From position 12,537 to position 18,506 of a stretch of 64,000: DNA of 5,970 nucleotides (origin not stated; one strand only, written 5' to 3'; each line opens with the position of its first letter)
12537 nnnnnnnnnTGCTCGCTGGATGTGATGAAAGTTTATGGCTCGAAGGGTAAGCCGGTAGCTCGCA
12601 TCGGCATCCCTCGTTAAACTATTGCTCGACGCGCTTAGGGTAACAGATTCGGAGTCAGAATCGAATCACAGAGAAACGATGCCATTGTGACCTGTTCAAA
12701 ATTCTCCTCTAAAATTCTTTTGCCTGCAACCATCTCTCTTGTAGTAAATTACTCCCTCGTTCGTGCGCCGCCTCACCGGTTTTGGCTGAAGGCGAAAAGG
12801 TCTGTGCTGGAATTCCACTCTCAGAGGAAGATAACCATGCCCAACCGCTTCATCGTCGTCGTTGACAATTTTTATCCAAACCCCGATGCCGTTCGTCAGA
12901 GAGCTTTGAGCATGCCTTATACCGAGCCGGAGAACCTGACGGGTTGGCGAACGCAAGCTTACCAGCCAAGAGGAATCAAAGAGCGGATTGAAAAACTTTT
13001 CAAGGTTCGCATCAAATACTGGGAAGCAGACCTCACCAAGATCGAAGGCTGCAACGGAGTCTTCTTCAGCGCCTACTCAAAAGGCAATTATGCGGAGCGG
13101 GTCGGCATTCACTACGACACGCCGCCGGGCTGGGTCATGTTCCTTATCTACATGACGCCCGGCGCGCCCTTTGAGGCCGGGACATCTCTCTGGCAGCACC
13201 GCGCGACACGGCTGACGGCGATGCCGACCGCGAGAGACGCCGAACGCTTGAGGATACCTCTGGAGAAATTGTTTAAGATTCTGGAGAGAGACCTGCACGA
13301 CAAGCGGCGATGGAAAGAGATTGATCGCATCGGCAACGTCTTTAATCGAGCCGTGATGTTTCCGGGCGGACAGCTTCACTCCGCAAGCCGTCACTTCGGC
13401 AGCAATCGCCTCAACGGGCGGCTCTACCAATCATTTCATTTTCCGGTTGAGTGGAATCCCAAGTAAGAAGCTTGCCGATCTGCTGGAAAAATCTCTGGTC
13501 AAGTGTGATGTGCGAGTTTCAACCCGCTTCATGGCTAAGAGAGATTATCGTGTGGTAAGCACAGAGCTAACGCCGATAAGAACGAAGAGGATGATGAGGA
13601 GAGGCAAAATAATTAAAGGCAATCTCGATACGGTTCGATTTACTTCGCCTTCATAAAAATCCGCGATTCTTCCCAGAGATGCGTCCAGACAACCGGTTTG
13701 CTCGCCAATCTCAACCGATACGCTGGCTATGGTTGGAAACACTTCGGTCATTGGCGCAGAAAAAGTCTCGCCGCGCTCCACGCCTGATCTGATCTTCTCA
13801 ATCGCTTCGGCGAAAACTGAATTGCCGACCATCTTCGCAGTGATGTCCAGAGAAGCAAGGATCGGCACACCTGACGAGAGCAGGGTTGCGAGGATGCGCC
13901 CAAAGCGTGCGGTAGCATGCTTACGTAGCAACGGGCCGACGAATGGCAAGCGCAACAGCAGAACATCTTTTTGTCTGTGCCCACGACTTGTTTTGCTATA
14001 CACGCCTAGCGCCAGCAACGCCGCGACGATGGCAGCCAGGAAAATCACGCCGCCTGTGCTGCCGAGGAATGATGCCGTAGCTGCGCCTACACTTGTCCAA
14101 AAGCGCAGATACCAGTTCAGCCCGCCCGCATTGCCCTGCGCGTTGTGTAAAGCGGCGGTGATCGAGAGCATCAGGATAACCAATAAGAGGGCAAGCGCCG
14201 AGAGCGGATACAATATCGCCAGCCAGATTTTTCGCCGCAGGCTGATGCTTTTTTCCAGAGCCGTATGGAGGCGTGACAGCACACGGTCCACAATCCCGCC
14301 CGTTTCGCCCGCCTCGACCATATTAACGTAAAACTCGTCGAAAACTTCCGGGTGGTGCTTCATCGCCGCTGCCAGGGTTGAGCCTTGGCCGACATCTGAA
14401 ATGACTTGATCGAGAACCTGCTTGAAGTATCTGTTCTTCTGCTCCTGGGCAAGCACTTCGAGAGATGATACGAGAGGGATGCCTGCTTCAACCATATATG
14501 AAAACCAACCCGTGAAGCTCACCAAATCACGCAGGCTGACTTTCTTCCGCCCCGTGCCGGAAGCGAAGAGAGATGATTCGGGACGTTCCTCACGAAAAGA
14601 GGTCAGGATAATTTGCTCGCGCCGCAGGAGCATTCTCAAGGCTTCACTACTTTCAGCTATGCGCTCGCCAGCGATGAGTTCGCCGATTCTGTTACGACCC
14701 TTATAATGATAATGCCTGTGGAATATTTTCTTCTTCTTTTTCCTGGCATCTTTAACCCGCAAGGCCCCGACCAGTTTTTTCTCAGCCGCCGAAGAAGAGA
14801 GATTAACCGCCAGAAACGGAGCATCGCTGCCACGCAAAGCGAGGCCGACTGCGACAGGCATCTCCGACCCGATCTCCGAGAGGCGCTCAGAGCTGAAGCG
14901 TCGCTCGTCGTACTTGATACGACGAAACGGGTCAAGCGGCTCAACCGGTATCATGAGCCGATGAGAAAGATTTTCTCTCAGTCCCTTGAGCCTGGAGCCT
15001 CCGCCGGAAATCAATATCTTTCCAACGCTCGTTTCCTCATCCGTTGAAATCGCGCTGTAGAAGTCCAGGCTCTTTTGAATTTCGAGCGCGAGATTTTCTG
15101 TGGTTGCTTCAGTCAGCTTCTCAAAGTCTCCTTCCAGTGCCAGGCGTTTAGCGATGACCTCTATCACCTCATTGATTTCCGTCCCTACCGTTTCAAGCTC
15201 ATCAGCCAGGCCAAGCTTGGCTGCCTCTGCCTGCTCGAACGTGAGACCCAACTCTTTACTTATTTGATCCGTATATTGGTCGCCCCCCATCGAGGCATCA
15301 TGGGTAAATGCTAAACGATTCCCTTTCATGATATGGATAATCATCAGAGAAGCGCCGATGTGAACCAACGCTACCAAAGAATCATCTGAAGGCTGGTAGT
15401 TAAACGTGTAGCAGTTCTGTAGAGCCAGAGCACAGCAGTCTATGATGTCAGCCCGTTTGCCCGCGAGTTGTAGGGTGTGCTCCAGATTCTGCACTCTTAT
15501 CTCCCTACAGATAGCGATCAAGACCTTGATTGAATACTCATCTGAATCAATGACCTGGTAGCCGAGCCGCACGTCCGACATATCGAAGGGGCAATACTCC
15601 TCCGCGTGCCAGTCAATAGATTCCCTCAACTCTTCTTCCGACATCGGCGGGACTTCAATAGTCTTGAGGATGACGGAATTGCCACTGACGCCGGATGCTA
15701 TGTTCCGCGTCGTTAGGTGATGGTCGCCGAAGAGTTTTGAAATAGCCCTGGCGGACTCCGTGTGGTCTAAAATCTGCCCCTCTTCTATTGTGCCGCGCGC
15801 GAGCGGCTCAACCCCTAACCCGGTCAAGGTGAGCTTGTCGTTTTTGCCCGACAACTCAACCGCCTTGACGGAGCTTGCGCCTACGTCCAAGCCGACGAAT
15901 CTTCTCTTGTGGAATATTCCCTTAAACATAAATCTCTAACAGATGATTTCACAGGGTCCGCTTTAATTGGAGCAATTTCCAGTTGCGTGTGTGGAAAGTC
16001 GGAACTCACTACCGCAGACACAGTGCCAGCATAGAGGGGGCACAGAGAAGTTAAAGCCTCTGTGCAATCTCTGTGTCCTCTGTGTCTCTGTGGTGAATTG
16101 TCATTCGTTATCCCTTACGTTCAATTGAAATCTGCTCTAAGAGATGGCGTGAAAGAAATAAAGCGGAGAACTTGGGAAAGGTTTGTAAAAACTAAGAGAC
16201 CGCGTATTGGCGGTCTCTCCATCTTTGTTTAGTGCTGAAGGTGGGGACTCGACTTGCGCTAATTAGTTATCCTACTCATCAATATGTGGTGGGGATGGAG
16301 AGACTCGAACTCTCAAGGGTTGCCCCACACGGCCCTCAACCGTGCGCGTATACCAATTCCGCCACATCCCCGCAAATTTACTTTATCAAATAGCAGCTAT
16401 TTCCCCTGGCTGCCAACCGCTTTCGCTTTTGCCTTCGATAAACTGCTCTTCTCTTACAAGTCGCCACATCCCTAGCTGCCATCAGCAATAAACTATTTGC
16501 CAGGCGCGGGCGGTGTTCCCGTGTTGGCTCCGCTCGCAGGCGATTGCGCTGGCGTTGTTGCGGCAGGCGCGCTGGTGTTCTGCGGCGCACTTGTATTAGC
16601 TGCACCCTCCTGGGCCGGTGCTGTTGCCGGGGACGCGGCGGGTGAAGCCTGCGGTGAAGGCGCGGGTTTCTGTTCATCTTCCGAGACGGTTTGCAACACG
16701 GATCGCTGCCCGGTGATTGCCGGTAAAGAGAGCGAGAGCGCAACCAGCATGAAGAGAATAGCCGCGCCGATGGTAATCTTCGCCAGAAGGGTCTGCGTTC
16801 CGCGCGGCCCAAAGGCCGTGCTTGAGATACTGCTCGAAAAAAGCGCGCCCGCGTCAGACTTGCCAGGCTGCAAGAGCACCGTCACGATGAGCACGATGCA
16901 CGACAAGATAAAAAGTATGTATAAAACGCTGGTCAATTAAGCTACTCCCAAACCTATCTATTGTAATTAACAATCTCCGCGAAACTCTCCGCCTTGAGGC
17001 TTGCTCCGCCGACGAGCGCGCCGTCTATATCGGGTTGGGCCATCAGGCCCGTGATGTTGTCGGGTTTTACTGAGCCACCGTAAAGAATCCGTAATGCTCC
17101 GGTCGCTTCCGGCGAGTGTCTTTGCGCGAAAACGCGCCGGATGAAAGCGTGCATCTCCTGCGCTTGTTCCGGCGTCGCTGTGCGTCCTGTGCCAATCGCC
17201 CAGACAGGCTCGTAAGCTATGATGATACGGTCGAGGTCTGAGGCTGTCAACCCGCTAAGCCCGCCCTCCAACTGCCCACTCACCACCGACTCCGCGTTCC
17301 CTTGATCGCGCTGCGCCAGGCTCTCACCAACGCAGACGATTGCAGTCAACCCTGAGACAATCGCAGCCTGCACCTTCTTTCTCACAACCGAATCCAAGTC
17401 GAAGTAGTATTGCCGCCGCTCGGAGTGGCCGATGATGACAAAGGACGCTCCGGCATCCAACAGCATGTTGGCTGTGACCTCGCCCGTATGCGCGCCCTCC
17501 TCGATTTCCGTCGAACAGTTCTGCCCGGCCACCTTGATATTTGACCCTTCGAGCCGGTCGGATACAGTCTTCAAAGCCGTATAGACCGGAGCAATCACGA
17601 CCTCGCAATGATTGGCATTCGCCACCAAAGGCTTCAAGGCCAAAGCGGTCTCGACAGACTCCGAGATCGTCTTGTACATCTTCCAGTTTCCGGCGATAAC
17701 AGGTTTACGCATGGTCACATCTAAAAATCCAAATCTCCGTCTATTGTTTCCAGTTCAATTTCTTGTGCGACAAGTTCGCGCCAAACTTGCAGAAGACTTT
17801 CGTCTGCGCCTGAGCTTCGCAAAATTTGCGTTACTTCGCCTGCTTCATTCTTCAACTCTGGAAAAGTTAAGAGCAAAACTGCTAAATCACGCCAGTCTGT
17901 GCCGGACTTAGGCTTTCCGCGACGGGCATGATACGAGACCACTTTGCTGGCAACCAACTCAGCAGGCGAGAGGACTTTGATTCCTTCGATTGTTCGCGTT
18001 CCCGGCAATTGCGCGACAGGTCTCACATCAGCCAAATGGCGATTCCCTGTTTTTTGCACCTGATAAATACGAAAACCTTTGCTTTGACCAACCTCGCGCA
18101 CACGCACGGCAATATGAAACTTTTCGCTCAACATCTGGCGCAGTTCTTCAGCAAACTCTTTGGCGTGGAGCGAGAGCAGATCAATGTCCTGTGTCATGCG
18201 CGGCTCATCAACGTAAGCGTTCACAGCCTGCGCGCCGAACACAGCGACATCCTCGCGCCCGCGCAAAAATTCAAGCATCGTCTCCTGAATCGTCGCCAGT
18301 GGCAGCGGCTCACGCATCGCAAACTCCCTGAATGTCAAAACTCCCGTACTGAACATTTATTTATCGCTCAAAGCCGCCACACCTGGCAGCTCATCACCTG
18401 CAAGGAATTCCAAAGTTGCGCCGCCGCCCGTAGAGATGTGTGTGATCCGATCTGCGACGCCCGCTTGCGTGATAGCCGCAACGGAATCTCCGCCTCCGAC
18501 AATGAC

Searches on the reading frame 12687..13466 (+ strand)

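Call 28: search_protein_families(library=pfam, proteins=[window:12687-13466:+], max_evalue=0.001)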
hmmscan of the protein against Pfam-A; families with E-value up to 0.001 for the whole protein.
window:12687-13466:+ (259 aa): 1 family
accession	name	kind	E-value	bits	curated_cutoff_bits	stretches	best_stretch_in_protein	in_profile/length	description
PF20043.4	DUF6445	-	6.3e-09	36.5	24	1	48-234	9-202/224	Family of unknown function (DUF6445)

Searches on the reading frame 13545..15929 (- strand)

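Call 28: search_protein_families(library=pfam, proteins=[window:13545-15929:-], max_evalue=0.001)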
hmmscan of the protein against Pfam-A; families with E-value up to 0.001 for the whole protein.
window:13545-15929:- (794 aa): 3 families
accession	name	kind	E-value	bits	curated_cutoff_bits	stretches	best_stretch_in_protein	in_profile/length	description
PF11104.14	PilM_2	-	3.2e-53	181.3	27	2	13-239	1-235/340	Type IV pilus assembly protein PilM;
PF00482.28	T2SSF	-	1.5e-45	154.6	25.2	2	476-590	5-120/125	Type II secretion system (T2SS), protein F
PF14450.12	FtsA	-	1.4e-07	32.4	31.8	1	187-334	1-112/127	Cell division protein FtsA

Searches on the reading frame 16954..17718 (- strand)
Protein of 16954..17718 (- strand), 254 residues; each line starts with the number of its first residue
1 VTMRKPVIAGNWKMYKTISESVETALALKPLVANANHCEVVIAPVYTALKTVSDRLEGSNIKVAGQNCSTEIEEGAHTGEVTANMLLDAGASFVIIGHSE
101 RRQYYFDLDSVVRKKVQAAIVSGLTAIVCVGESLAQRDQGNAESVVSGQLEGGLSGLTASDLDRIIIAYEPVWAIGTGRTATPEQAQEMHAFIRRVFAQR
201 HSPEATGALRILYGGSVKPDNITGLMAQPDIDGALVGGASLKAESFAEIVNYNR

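Call 28: search_protein_families(library=pfam, proteins=[window:16954-17718:-], max_evalue=0.001)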
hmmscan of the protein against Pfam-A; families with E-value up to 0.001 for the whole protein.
window:16954-17718:- (254 aa): 1 family
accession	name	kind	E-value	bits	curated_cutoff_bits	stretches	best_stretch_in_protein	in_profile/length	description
PF00121.24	TIM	-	1.3e-93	313.5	20.1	1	6-252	1-244/245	Triosephosphate isomerase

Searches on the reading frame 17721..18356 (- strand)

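Call 28: search_protein_families(library=pfam, proteins=[window:17721-18356:-], max_evalue=0.001)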
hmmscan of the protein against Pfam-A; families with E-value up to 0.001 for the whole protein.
window:17721-18356:- (211 aa): 1 family
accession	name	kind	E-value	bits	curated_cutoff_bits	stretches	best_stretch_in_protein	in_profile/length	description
PF08843.17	AbiEii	-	2e-08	34.9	22.5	1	41-169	19-176/238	Nucleotidyl transferase AbiEii toxin, Type IV TA system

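Call 55: search_protein_families(library=padloc, proteins=[window:17721-18356:-], max_evalue=0.01)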
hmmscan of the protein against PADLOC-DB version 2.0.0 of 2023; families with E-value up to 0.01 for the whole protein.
window:17721-18356:- (211 aa): 5 families
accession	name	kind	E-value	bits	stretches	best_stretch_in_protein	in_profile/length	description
PDLC02291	AbiEii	-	3.4e-07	27.9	1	38-80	57-99/310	AbiEii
PDLC02305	AbiEii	-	0.00062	17.1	0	35-100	43-105/306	AbiEii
PDLC02290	AbiEii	-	0.0012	16.4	1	30-97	18-86/290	AbiEii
PDLC02314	AbiEii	-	0.0018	15.6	0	39-78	55-95/290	AbiEii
PDLC02303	AbiEii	-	0.0076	13.7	0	34-80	38-86/249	AbiEii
